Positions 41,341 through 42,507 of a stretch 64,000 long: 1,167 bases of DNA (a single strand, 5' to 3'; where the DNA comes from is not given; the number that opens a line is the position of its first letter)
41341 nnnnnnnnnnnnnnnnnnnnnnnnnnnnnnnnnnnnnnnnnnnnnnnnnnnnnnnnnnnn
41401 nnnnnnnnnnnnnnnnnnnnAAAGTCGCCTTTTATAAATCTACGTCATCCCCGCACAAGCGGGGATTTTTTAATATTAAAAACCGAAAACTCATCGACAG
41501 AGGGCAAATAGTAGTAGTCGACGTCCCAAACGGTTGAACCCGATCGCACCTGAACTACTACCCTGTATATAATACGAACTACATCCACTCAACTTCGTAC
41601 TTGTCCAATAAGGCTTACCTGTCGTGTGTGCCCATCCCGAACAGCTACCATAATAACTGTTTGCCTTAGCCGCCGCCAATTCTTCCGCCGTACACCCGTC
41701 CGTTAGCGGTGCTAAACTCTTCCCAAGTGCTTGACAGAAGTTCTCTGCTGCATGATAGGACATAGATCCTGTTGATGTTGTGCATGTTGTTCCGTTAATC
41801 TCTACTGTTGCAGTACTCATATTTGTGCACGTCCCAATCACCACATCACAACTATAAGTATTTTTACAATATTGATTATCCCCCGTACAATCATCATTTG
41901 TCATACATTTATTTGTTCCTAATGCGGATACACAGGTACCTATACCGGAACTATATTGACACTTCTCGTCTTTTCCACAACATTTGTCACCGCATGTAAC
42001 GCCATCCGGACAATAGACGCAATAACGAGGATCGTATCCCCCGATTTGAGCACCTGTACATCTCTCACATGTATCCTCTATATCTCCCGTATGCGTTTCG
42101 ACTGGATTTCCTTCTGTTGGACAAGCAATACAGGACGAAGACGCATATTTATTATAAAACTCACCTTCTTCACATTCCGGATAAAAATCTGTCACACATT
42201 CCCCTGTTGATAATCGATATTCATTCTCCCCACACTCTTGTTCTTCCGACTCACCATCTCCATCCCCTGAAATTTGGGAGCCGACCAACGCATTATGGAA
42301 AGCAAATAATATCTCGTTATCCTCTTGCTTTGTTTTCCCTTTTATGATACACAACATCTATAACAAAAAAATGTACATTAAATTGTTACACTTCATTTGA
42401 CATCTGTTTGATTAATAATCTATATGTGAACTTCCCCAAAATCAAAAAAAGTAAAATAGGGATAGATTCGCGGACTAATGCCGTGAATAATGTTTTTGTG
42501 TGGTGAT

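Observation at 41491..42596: Promoter-module-to-mid-gene fusion creates a leaderless cassette next to recA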

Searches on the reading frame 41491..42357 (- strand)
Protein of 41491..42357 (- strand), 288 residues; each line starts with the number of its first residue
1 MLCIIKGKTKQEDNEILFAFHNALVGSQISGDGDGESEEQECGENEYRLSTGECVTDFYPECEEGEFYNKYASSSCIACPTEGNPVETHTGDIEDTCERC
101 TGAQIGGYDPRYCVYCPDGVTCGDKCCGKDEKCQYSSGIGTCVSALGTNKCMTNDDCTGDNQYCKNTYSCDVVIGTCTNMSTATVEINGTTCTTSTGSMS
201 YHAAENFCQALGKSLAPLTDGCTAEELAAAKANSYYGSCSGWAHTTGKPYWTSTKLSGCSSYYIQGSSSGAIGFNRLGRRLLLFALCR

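Call 9: search_protein_families(library=pfam, proteins=[window:41491-42357:-], max_evalue=1)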
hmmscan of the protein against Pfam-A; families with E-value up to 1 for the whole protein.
window:41491-42357:- (288 aa): 0 families

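Call 10: search_protein_families(library=ncbifam, proteins=[window:41491-42357:-], max_evalue=1)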
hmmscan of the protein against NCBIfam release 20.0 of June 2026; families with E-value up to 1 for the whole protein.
window:41491-42357:- (288 aa): 0 families

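Call 14: find_encoding_contigs(protein=window:41491-42357:-, flank=6000)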
Protein window:41491-42357:- (288 aa): 2 contigs read that carry it; 1 place shown.
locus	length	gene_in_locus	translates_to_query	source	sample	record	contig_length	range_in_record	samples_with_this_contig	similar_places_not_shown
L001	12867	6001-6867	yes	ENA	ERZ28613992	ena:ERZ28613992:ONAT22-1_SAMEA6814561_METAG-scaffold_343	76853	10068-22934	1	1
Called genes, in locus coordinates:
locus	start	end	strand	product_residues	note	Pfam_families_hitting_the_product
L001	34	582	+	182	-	PF02482:Ribosomal_S30AE, PF16321:Ribosom_S30AE_C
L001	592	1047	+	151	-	PF00359:PTS_EIIA_2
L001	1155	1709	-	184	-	-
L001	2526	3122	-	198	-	PF01025:GrpE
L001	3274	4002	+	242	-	PF01138:RNase_PH, PF03725:RNase_PH_C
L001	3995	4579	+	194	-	PF01725:Ham1p_like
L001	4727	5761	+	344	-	PF00154:RecA_N, PF08423:Rad51, PF06745:ATPase, PF01637:ATPase_2 (weak), PF13191:AAA_16 (weak), PF27531:MT3502_N (weak), PF21096:RecA_C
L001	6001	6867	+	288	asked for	-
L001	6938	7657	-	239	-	PF01255:Prenyltransf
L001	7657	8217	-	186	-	PF01765:RRF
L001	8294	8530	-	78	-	-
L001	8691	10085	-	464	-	PF00672:HAMP (faint), PF00512:HisKA, PF02518:HATPase_c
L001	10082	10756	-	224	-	PF00072:Response_reg, PF00486:Trans_reg_C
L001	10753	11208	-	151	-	-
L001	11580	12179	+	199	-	PF00081:Sod_Fe_N, PF02777:Sod_Fe_C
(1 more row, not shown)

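Call 36: find_homologous_proteins(query=window:41494-42357:-, max_evalue=1e-20)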
Query window:41494-42357:- (288 aa): 44 proteins with E <= 1e-20 among 2187 candidates.
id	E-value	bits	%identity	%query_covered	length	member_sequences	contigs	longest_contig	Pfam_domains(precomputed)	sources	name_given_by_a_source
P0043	1.5e-170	585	91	100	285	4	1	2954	-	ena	-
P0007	5.3e-115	402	71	86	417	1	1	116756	-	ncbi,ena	-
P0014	4.6e-109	383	66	86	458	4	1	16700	-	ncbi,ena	-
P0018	3.9e-108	380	66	86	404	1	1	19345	-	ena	-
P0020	4.2e-108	380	68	90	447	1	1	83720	-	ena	-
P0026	6.2e-108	379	65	96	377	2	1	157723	-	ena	-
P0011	4.7e-107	376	65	96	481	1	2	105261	-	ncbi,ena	-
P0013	6.0e-106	372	66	85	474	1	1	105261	-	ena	-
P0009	1.4e-105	371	65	88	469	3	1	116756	-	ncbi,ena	-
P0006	5.8e-105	369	64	96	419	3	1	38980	-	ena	-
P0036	8.8e-104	365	64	90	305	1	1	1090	-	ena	-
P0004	1.6e-103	364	64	96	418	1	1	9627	-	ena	-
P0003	2.3e-103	364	64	88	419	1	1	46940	-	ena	-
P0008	4.0e-103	363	64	86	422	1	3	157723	-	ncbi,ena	-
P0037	3.0e-102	360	65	86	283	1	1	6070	-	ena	-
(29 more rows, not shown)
